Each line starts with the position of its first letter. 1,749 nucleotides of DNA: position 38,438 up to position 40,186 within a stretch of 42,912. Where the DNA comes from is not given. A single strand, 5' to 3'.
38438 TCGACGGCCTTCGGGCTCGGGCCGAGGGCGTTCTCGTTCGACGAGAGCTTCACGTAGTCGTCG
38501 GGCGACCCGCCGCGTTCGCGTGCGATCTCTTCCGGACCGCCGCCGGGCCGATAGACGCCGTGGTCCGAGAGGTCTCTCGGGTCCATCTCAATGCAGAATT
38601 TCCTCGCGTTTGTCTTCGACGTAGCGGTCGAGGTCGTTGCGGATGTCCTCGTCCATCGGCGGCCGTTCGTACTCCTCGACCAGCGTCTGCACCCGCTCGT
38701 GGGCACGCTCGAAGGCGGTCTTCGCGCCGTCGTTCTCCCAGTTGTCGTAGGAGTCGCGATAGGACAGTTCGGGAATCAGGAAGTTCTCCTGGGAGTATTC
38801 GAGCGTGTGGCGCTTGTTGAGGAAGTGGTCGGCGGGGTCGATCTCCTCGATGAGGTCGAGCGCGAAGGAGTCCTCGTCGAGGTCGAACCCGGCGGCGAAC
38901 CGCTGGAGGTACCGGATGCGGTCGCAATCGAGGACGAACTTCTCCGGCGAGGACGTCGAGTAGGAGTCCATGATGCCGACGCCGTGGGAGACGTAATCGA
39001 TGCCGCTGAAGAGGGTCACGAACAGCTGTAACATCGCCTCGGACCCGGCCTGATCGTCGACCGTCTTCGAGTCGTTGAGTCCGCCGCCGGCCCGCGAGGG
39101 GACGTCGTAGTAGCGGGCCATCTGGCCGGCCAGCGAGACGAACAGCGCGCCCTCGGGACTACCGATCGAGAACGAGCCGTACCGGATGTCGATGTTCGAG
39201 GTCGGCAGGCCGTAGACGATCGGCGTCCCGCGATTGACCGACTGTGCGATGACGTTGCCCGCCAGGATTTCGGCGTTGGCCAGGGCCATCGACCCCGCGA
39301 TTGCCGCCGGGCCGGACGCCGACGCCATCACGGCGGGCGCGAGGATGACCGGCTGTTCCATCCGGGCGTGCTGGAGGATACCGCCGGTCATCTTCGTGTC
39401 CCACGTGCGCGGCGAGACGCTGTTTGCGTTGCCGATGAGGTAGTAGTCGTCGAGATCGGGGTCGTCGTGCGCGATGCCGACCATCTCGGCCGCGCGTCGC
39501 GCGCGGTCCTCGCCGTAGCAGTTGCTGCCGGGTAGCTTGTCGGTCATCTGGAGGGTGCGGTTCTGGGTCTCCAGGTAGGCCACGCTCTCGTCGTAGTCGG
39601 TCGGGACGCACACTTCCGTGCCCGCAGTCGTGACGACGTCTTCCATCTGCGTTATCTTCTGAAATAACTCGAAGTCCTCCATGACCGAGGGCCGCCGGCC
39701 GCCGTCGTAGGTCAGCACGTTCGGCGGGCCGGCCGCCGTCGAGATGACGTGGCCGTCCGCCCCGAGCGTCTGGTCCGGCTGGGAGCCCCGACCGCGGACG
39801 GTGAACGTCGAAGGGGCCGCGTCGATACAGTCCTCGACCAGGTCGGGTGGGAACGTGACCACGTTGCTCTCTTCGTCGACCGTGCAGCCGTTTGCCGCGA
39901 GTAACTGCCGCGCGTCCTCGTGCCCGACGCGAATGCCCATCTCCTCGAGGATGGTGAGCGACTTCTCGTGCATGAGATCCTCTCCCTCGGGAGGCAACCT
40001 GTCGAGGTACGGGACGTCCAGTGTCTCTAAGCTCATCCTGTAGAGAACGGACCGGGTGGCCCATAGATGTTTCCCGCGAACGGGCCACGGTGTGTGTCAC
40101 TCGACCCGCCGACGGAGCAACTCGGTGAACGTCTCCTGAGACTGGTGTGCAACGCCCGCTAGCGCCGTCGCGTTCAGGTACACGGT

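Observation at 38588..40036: MttB-family methyltransferase in an aerobic haloarchaeon without a linked corrinoid protein, coupled to an aminotransferase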

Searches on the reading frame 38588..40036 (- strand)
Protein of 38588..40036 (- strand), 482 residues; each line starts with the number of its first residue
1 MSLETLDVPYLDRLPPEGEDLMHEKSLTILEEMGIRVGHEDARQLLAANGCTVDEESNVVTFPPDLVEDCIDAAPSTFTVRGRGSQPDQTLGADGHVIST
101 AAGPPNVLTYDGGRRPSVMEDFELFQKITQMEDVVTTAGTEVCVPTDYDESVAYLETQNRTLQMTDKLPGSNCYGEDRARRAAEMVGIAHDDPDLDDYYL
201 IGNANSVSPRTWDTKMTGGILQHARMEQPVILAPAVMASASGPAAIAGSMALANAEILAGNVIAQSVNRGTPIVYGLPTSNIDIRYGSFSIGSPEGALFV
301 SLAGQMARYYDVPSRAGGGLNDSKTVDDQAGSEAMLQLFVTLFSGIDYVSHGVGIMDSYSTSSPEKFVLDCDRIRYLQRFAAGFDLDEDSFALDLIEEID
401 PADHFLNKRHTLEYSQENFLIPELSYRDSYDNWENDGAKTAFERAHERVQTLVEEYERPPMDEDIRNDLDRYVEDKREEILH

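Call 3: search_protein_families(library=pfam, proteins=[window:38588-40036:-])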
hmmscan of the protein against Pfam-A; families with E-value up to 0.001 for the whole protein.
window:38588-40036:- (482 aa): 1 family
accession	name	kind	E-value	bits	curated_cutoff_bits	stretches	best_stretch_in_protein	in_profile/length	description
PF06253.16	MTTB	-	7.3e-126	420.5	25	1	8-480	28-499/500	Trimethylamine methyltransferase (MTTB)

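Call 4: search_protein_families(library=ncbifam, proteins=[window:38588-40036:-])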
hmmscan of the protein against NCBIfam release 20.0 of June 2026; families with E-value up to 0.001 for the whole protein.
window:38588-40036:- (482 aa): 1 family
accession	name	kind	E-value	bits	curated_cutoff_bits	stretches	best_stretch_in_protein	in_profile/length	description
TIGR02369.2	trimeth_pyl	equivalog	2.9e-91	306.3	525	1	22-475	14-467/469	[trimethylamine--corrinoid protein] Co-methyltransferase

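Call 9: find_encoding_contigs(protein=window:38588-40036:-, flank=10000, max_places=6)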
Protein window:38588-40036:- (482 aa): no gene with exactly this product is on record in the collection.

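Call 10: find_homologous_proteins(query=window:38588-40036:-)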
Query window:38588-40036:- (482 aa): 251 proteins with E <= 0.001 among 8000 candidates; the best 120 are listed.
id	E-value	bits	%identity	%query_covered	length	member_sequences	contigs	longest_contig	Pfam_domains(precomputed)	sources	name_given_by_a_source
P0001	0.0e+0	1045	100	96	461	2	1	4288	PF06253.17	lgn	-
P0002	2.2e-275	932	83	100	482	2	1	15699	PF06253.17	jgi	-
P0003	3.2e-268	908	80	100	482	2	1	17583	PF06253.17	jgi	jgi:trimethylamine--corrinoid protein Co-methyltransferase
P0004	2.4e-257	872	76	99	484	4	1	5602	PF06253.17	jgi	jgi:trimethylamine--corrinoid protein Co-methyltransferase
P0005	1.9e-254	863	76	99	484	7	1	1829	PF06253.17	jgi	jgi:trimethylamine--corrinoid protein Co-methyltransferase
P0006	3.0e-250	849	76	99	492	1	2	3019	PF06253.17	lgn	-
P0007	5.3e-249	845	76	100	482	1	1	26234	PF06253.17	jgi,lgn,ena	-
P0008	1.3e-244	830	74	99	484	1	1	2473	PF06253.17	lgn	-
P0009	4.0e-243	825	73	100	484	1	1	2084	PF06253.17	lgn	-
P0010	5.8e-236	802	72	99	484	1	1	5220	PF06253.17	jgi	-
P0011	3.6e-227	773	69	100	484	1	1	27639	PF06253.17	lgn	-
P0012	1.3e-224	764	70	99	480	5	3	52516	PF06253.17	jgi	-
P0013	1.4e-224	764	70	99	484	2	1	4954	PF06253.17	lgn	-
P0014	5.9e-224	762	69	99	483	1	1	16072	PF06253.17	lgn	-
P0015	5.7e-223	759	71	99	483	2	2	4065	PF06253.17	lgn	-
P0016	6.7e-221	752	68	99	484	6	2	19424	PF06253.17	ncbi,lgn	-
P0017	2.4e-219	747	66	99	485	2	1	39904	PF06253.17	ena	-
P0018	3.0e-219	747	67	99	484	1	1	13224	PF06253.17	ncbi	ncbi:MAG: trimethylamine methyltransferase family protein [Halobacteriales archaeon]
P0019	1.6e-218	744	67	99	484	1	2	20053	PF06253.17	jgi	-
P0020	8.4e-218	742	68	99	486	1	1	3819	PF06253.17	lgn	-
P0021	7.7e-217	739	66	99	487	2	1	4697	PF06253.17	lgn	-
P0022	6.9e-216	735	65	99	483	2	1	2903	PF06253.17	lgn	-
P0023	7.6e-212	722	66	99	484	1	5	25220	PF06253.17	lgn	-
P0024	6.0e-206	703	64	99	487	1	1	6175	PF06253.17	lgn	-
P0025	8.6e-203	692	63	100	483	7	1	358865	PF06253.17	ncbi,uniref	ncbi:trimethylamine methyltransferase family protein [Halomicrococcus gelatinilyticus]|uniref:trimet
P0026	2.3e-200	684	63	99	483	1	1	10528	PF06253.17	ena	-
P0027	1.2e-197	675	62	99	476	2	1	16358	PF06253.17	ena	-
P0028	4.6e-190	650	60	100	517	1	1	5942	PF06253.17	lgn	-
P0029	1.1e-189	649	61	98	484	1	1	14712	PF06253.17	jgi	jgi:trimethylamine--corrinoid protein Co-methyltransferase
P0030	2.9e-189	648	58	100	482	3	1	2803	PF06253.17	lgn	-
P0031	4.6e-186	637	60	99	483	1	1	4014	PF06253.17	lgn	-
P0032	1.2e-184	632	58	100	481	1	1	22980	PF06253.17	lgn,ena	-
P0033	4.7e-183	627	59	98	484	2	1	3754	PF06253.17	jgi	-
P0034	8.7e-181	620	56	99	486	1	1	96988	PF06253.17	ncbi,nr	ncbi:trimethylamine methyltransferase family protein [Haloarculaceae archaeon H-GB1-1]|nr:trimethyla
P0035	4.0e-180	618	57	100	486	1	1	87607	PF06253.17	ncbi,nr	ncbi:trimethylamine methyltransferase family protein [Haloarculaceae archaeon H-GB1-1]|nr:trimethyla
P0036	1.7e-179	615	59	97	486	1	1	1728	PF06253.17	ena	-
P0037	3.8e-179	614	58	95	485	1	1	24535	PF06253.17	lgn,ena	-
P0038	2.2e-178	612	57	99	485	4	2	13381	PF06253.17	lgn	-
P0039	3.0e-177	608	56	100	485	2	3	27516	PF06253.17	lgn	-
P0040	5.8e-177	607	56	100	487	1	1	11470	PF06253.17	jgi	jgi:trimethylamine--corrinoid protein Co-methyltransferase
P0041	7.2e-177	607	58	100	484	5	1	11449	PF06253.17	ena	-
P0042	7.3e-177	607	56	99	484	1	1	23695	PF06253.17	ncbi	ncbi:MAG: trimethylamine methyltransferase family protein [Haloarculaceae archaeon]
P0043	8.0e-177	607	55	98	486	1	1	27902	PF06253.17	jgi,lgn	-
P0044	1.7e-176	606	55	99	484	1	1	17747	PF06253.17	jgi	jgi:trimethylamine--corrinoid protein Co-methyltransferase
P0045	1.8e-176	606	56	99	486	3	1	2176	PF06253.17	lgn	-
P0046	4.6e-176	604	55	99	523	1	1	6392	PF06253.17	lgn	-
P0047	3.7e-174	598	54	99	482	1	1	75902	PF06253.17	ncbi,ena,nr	ncbi:trimethylamine--corrinoid methyltransferase [Halobacteriales archaeon QS_1_68_17]|nr:MAG: trime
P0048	4.4e-174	598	55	99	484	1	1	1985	PF06253.17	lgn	-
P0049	7.6e-174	597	54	100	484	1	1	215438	PF06253.17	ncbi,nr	ncbi:trimethylamine methyltransferase family protein [Haloarculaceae archaeon H-GB1-1]|nr:trimethyla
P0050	2.8e-173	595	54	100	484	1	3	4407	PF06253.17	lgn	-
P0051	8.1e-173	593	55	100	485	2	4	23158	PF06253.17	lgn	-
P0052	6.4e-172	591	55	98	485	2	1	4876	PF06253.17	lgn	-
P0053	8.2e-172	590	54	100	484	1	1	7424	PF06253.17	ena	-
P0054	1.4e-171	589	55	99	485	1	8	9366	PF06253.17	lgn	-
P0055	2.3e-171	589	54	100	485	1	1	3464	PF06253.17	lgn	-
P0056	2.1e-170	586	55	99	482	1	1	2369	PF06253.17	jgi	jgi:trimethylamine--corrinoid protein Co-methyltransferase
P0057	3.0e-170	585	54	99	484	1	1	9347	PF06253.17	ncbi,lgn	-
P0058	9.3e-170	583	54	100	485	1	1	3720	PF06253.17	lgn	-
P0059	2.6e-168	579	54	98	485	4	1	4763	PF06253.17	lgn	-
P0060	4.1e-168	578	54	100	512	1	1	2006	PF06253.17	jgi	-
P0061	4.9e-167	574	53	99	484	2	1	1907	PF06253.17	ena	-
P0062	8.7e-166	570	55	98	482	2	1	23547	PF06253.17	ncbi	ncbi:MAG: trimethylamine methyltransferase family protein [Haloarculaceae archaeon]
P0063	3.6e-164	565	53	98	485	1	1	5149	PF06253.17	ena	-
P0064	1.2e-163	563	53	99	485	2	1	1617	PF06253.17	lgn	-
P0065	2.9e-163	562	53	99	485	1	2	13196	PF06253.17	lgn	-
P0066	2.6e-162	559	54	98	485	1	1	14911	PF06253.17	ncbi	-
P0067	8.3e-162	557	52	100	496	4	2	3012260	PF06253.17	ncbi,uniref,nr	ncbi:trimethylamine methyltransferase family protein [Halalkaliarchaeum sp. AArc-GB]|uniref:trimethy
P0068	2.3e-160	552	52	99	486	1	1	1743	PF06253.17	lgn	-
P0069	5.6e-160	551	52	98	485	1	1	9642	PF06253.17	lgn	-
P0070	1.3e-158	547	51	100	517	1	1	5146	PF06253.17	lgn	-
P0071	3.5e-158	545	51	99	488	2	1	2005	PF06253.17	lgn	-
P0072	5.2e-158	545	52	99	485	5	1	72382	PF06253.17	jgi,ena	-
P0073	1.2e-157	543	52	93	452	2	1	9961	PF06253.17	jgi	-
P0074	1.4e-157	543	51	99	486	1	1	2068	PF06253.17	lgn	-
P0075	2.5e-157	542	53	99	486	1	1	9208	PF06253.17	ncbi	-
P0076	4.5e-157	542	53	98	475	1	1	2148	PF06253.17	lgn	-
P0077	5.5e-157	541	52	98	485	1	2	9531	PF06253.17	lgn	-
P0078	1.7e-156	540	52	99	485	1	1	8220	PF06253.17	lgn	-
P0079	1.9e-156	539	50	99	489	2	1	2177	PF06253.17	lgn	-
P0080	5.7e-156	538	50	99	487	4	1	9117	PF06253.17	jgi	jgi:trimethylamine--corrinoid protein Co-methyltransferase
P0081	1.1e-155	537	51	98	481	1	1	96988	PF06253.17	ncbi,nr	ncbi:trimethylamine methyltransferase family protein [Haloarculaceae archaeon H-GB1-1]|nr:trimethyla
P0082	5.3e-155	535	52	98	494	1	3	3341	PF06253.17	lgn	-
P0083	9.0e-153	527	51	100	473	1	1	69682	PF06253.17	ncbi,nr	ncbi:hypothetical protein BRC83_04245 [Halobacteriales archaeon QS_1_68_17]|nr:MAG: hypothetical pro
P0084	3.0e-150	519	50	95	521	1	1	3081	PF06253.17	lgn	-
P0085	3.7e-150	519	50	98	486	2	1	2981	PF06253.17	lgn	-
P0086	6.0e-150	518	51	98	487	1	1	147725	PF06253.17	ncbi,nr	ncbi:trimethylamine--corrinoid methyltransferase [Halobacteriales archaeon QS_1_68_17]|nr:MAG: trime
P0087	2.9e-149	516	58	78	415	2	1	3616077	PF06253.17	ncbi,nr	ncbi:trimethylamine methyltransferase family protein [Haloarculaceae archaeon H-GB11]|nr:trimethylam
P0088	5.1e-149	515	51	98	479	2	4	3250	PF06253.17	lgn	-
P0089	1.2e-147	511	50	99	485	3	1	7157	PF06253.17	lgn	-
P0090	1.1e-146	507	49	100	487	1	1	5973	PF06253.17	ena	-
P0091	2.3e-146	506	55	85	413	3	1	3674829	PF06253.17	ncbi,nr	ncbi:trimethylamine methyltransferase family protein [Haloarculaceae archaeon H-GB2-1]|nr:trimethyla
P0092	2.3e-143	496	61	74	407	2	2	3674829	PF06253.17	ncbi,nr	ncbi:trimethylamine methyltransferase family protein [Haloarculaceae archaeon H-GB2-1]|nr:trimethyla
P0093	1.1e-142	494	66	67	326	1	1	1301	PF06253.17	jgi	jgi:trimethylamine--corrinoid protein Co-methyltransferase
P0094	5.7e-142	492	50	97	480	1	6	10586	PF06253.17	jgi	jgi:trimethylamine--corrinoid protein Co-methyltransferase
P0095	7.8e-142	491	49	98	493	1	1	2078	PF06253.17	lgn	-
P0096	2.3e-141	490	48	99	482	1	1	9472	PF06253.17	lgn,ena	-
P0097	3.0e-141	489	48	99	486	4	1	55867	PF06253.17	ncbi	-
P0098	8.4e-141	488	48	99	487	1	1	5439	PF06253.17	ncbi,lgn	-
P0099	1.5e-140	487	49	99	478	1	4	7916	PF06253.17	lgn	-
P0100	1.0e-139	484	49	95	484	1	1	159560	PF06253.17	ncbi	-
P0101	3.5e-139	483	47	98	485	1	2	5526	PF06253.17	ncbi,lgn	ncbi:MAG: trimethylamine methyltransferase family protein [Haloarculaceae archaeon]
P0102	5.5e-139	482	50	98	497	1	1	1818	PF06253.17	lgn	-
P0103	1.7e-138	480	52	93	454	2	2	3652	PF06253.17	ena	-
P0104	2.8e-138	480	49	100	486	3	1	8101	PF06253.17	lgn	-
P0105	6.7e-137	475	61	73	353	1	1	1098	PF06253.17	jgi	jgi:trimethylamine--corrinoid protein Co-methyltransferase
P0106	8.5e-136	471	47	99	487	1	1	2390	PF06253.17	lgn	-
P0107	2.7e-135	470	46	99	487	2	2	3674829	PF06253.17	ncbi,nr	ncbi:trimethylamine methyltransferase family protein [Haloarculaceae archaeon H-GB2-1]|nr:trimethyla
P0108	5.3e-134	466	49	98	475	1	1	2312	PF06253.17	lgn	-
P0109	7.5e-134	465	47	100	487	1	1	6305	PF06253.17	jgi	jgi:trimethylamine--corrinoid protein Co-methyltransferase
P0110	1.3e-132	461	47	96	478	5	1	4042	PF06253.17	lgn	-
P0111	1.3e-132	461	47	96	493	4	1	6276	PF06253.17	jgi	jgi:trimethylamine--corrinoid protein Co-methyltransferase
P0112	9.9e-131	455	51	93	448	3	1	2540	PF06253.17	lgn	-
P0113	2.1e-130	454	49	98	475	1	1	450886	PF06253.17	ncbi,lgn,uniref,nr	ncbi:trimethylamine methyltransferase family protein [Halobaculum gomorrense]|uniref:Trimethylamine:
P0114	2.6e-130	453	45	99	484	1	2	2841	PF06253.17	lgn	-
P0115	2.8e-128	447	47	97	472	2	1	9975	PF06253.17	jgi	jgi:trimethylamine--corrinoid protein Co-methyltransferase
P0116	1.5e-127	444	47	96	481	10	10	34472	PF06253.17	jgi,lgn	jgi:trimethylamine--corrinoid protein Co-methyltransferase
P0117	2.1e-127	444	46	98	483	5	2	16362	PF06253.17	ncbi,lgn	ncbi:MAG: trimethylamine methyltransferase family protein [Haloarculaceae archaeon]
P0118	9.7e-127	442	47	97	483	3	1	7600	PF06253.17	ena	-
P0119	6.0e-125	436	53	80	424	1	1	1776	PF06253.17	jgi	-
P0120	2.3e-124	434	47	94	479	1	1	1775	PF06253.17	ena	-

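Call 12: find_encoding_contigs(protein=P0002, flank=10000, max_places=3)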
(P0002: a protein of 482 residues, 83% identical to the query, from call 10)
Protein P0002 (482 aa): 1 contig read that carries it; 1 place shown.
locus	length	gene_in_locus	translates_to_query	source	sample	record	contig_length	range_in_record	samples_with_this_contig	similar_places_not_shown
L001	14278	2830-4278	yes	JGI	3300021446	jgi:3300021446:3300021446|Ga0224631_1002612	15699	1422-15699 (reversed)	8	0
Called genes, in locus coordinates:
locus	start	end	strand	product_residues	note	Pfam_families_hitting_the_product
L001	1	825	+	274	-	?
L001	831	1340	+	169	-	PF13577:SnoaL_4, PF00866:Ring_hydroxyl_B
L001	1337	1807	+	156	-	-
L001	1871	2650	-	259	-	PF04248:NTP_transf_9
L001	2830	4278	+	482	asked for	PF06253:MTTB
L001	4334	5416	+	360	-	PF00155:Aminotran_1_2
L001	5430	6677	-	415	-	PF01266:DAO, PF03486:HI0933_like (faint), PF07992:Pyr_redox_2 (faint), PF13738:Pyr_redox_3 (faint)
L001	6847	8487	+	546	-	PF02776:TPP_enzyme_N, PF00205:TPP_enzyme_M, PF02775:TPP_enzyme_C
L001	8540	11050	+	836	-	PF00070:Pyr_redox (faint), PF00890:FAD_binding_2 (weak), PF01266:DAO, PF03486:HI0933_like (faint), PF07992:Pyr_redox_2 (faint), PF13450:NAD_binding_8 (weak), PF01571:GCV_T, PF08669:GCV_T_C, +2 more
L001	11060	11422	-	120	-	PF02635:DsrE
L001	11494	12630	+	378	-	PF01266:DAO, PF01494:FAD_binding_3 (faint)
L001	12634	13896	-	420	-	PF07690:MFS_1, PF01306:LacY_symp (weak), PF07690:MFS_1, PF12832:MFS_1_like (weak)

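Call 17: find_encoding_contigs(protein=P0025, flank=10000, max_places=2)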
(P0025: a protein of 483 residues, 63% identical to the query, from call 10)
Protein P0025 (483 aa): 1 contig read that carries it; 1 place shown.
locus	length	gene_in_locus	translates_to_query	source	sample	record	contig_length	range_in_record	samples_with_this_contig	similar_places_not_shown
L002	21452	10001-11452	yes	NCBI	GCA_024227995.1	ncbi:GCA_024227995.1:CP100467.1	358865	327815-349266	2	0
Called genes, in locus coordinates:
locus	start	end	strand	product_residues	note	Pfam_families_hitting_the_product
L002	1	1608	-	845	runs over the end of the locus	PF00890:FAD_binding_2, PF01266:DAO, PF07992:Pyr_redox_2 (faint), PF13450:NAD_binding_8 (weak), PF16350:FAO_M, PF01571:GCV_T, PF08669:GCV_T_C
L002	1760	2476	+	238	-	PF00892:EamA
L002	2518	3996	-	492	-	PF00221:Lyase_aromatic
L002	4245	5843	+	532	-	PF07969:Amidohydro_3, PF01979:Amidohydro_1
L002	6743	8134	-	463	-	PF07969:Amidohydro_3, PF01979:Amidohydro_1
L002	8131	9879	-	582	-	PF17391:Urocanase_N, PF01175:Urocanase, PF17392:Urocanase_C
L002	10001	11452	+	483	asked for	PF06253:MTTB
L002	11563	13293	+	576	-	PF00496:SBP_bac_5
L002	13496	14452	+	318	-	PF19300:BPD_transp_1_N, PF00528:BPD_transp_1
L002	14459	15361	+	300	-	PF00528:BPD_transp_1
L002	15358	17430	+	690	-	PF00005:ABC_tran, PF00006:ATP-synt_ab (faint), PF13191:AAA_16 (faint), PF13304:AAA_21, PF08352:oligo_HPY, PF00005:ABC_tran, PF02463:SMC_N (weak), PF08352:oligo_HPY, +3 more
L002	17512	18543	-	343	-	PF01717:Meth_synt_2, PF08267:Meth_synt_1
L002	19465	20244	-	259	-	PF09339:HTH_IclR, PF25213:HVO_A0261_N (weak), PF01022:HTH_5 (weak), PF12840:HTH_20 (weak), PF01614:IclR_C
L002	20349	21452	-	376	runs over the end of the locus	PF00005:ABC_tran, PF02463:SMC_N (weak), PF13304:AAA_21 (faint), PF17912:OB_MalK, PF08402:TOBE_2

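Call 18: find_encoding_contigs(protein=P0067, flank=10000, max_places=2)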
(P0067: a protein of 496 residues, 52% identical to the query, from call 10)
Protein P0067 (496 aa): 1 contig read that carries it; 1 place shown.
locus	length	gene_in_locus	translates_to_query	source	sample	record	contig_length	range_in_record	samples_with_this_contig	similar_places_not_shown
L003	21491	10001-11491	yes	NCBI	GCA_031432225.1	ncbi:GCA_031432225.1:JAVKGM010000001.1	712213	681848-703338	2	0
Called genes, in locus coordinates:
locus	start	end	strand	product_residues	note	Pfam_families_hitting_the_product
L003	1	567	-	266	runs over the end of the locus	PF01047:MarR (weak), PF08279:HTH_11 (faint), PF09339:HTH_IclR, PF12802:MarR_2 (weak), PF12840:HTH_20 (faint), PF13412:HTH_24, PF25212:HVO_A0114 (weak), PF01614:IclR_C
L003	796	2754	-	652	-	PF13476:AAA_23 (weak)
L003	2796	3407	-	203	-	PF21811:RdfA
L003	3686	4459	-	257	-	PF01022:HTH_5, PF01047:MarR (faint), PF09339:HTH_IclR, PF12802:MarR_2 (weak), PF12840:HTH_20 (weak), PF13412:HTH_24, PF25212:HVO_A0114 (weak), PF01614:IclR_C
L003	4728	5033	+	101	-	PF02597:ThiS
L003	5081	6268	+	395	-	PF00890:FAD_binding_2 (faint), PF01266:DAO, PF01946:Thi4 (faint), PF13450:NAD_binding_8 (faint)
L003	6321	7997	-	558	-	PF02730:AFOR_N, PF01314:AFOR_C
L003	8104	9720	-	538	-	PF02028:BCCT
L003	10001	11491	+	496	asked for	PF06253:MTTB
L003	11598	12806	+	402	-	PF00070:Pyr_redox (faint), PF00890:FAD_binding_2, PF01266:DAO, PF04820:Trp_halogenase (faint), PF07992:Pyr_redox_2 (weak), PF12831:FAD_oxidored, PF13450:NAD_binding_8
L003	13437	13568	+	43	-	-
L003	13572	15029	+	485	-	PF00474:SSF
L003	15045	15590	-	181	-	PF01451:LMWPc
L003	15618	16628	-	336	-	PF04014:MazE_antitoxin (weak), PF01895:PhoU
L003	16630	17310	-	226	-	PF01895:PhoU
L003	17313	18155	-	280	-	PF02463:SMC_N (faint), PF13175:AAA_15 (faint), PF13476:AAA_23 (faint), PF00005:ABC_tran, PF13304:AAA_21 (faint)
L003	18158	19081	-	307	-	PF00528:BPD_transp_1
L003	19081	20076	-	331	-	PF00528:BPD_transp_1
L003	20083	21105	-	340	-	PF12849:PBP_like_2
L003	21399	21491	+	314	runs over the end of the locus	PF00291:PALP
